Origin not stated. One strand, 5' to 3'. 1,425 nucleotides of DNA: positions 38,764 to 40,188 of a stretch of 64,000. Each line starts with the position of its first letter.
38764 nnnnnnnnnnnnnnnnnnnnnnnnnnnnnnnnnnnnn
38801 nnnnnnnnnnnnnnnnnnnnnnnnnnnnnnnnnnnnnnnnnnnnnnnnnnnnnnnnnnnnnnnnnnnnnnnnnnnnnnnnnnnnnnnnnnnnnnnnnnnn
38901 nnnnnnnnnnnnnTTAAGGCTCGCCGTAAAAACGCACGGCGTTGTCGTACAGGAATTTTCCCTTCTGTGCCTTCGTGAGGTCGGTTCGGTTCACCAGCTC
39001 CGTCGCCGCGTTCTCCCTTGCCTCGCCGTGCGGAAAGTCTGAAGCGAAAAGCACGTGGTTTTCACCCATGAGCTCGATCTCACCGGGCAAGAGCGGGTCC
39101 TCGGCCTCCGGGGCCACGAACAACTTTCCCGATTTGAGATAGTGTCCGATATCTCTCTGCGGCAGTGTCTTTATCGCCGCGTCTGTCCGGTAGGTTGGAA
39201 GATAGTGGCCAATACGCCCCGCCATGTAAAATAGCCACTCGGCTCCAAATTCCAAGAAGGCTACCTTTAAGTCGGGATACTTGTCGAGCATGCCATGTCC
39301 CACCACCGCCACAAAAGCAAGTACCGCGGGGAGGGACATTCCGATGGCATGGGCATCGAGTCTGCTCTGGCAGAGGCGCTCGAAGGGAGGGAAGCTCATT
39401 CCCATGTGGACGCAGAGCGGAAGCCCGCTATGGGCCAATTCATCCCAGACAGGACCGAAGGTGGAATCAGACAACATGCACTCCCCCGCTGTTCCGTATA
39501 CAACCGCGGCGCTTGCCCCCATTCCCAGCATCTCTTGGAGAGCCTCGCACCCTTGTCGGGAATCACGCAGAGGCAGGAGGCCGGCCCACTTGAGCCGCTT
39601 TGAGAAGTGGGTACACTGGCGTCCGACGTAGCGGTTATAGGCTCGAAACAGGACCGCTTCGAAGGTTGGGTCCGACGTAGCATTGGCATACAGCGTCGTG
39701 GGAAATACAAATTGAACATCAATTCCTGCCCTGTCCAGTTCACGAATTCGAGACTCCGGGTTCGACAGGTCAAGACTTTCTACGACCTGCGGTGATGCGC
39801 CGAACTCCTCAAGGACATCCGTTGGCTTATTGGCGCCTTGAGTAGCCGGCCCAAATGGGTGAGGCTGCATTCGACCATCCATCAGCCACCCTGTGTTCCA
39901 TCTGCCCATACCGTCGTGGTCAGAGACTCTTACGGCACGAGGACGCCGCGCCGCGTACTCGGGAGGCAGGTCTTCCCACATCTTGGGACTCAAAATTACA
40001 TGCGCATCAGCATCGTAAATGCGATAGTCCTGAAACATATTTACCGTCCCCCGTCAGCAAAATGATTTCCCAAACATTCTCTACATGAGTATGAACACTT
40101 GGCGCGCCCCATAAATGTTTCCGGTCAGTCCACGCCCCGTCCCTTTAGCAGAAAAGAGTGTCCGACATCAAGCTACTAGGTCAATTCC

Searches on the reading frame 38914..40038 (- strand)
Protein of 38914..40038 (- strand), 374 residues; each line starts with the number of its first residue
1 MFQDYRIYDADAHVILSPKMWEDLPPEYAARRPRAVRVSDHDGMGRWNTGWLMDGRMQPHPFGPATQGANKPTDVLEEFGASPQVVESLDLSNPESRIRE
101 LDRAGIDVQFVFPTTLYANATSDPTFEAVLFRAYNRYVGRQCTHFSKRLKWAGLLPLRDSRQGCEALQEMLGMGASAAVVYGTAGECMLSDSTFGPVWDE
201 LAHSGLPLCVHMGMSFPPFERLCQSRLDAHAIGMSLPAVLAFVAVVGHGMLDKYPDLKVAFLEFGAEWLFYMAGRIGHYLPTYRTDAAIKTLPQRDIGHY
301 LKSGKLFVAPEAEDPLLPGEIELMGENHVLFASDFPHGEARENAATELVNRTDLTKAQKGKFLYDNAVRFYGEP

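Call 62: search_protein_families(library=pfam, proteins=[window:38914-40038:-], max_evalue=0.00001)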
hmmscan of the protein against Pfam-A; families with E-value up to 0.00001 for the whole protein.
window:38914-40038:- (374 aa): 1 family
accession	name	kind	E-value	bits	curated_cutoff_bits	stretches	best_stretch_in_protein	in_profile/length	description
PF04909.20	Amidohydro_2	-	1.7e-15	58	26.4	1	92-372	19-288/289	Amidohydrolase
